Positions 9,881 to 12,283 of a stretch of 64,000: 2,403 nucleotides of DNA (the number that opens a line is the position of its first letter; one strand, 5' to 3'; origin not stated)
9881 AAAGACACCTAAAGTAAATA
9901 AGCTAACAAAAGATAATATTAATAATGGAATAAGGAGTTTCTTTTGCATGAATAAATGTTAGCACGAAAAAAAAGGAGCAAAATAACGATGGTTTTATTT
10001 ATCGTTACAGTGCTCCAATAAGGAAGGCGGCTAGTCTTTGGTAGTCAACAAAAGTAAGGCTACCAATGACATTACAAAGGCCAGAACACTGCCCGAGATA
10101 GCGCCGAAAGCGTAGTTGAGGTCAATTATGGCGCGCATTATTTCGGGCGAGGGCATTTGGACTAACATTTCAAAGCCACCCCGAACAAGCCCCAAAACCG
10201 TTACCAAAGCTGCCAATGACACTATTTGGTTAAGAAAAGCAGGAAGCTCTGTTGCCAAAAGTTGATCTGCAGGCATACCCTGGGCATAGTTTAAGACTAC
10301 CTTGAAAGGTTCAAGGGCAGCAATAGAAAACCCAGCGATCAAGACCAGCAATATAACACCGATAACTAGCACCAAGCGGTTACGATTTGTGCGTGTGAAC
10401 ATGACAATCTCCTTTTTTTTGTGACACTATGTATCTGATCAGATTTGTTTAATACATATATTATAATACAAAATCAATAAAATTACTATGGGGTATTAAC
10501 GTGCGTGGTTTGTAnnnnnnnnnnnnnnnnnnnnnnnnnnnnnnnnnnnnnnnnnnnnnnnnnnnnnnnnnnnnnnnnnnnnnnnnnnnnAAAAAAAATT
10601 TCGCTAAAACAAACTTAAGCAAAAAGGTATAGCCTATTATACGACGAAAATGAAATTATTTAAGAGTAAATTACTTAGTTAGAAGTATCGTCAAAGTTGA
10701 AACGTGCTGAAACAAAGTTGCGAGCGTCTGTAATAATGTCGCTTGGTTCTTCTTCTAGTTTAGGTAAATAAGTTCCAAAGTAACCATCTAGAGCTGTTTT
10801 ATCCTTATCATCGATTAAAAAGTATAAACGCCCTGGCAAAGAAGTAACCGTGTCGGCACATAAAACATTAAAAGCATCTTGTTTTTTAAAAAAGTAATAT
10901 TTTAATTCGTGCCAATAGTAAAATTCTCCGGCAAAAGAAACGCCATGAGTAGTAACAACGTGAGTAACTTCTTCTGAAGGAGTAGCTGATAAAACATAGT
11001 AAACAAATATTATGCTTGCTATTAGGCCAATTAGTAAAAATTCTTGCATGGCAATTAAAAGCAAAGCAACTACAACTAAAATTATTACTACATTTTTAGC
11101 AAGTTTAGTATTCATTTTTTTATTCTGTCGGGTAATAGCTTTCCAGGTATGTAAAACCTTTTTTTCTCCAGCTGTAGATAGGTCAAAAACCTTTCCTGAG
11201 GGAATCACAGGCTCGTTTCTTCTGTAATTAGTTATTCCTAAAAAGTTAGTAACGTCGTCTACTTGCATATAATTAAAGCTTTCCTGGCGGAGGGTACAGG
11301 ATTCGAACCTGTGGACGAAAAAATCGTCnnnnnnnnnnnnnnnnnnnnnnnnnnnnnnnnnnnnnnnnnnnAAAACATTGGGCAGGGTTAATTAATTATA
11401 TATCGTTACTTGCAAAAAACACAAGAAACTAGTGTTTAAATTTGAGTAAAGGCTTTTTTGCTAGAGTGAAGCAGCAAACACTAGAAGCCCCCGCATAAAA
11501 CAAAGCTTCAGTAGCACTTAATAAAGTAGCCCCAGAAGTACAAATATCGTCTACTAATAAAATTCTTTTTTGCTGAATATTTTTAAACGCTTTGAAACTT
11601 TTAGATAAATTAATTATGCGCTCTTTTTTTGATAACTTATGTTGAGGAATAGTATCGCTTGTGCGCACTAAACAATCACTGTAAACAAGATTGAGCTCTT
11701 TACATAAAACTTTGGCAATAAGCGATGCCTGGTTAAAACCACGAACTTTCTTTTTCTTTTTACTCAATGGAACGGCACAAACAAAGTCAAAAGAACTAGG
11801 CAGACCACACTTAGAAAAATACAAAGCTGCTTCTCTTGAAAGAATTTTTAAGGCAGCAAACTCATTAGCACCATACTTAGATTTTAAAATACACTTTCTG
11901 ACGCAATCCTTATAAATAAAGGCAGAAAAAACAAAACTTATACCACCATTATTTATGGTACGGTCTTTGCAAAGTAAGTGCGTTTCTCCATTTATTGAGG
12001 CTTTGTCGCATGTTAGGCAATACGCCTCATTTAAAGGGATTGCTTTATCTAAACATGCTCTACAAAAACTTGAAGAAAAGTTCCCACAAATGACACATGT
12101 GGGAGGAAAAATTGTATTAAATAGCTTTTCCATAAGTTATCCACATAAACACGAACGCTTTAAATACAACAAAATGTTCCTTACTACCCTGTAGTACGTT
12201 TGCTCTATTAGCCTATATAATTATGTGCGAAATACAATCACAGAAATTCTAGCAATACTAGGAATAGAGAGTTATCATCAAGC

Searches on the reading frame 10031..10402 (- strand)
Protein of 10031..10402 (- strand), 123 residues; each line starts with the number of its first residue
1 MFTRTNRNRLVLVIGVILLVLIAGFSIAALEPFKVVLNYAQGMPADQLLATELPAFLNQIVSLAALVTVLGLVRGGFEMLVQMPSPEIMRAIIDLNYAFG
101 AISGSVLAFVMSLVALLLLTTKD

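Call 6: search_protein_families(library=pfam, proteins=[window:10031-10402:-], max_evalue=0.01)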
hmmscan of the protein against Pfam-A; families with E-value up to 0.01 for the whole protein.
window:10031-10402:- (123 aa): 0 families

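Call 11: search_protein_families(library=ncbifam, proteins=[window:10031-10402:-], max_evalue=1)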
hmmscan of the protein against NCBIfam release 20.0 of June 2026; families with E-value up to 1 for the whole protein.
window:10031-10402:- (123 aa): 0 families

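Call 54: find_homologous_proteins(query=window:10031-10402:-, max_evalue=0.001)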
Query window:10031-10402:- (123 aa): 2 proteins with E <= 0.001 among 198 candidates.
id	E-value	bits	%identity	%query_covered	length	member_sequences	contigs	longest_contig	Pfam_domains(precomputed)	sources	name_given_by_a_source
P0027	2.5e-66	239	100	100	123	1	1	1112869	-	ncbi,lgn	ncbi:MAG: hypothetical protein ACOZAO_01095 [Patescibacteria group bacterium]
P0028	1.4e-46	175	74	98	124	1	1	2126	-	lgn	-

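Call 55: find_encoding_contigs(protein=P0028, flank=5000, max_places=3)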
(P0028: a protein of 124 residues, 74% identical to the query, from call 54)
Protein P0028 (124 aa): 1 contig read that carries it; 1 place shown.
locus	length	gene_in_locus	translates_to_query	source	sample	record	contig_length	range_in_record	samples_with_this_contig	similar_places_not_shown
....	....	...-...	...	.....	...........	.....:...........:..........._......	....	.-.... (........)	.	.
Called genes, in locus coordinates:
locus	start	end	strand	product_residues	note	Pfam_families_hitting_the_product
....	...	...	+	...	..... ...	-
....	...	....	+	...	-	-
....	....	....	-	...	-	?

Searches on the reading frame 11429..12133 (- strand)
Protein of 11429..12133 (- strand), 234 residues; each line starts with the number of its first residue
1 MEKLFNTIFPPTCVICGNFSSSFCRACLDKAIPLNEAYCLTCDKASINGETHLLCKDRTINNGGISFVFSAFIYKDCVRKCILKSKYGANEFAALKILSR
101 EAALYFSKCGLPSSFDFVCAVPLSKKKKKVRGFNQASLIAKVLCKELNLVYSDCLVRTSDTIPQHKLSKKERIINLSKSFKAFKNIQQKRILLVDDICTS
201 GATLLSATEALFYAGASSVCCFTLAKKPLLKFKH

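Call 53: search_protein_families(library=pfam, proteins=[window:11429-12133:-], max_evalue=0.001)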
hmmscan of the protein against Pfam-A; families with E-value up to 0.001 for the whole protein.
window:11429-12133:- (234 aa): 2 families
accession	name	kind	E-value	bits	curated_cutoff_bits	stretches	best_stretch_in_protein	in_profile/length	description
PF00156.33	Pribosyltran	-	4.7e-09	36.2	26.3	1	140-228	44-127/158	Phosphoribosyl transferase domain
PF18912.6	DZR_2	-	1e-07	32.1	27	1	5-57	2-54/56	Double zinc ribbon domain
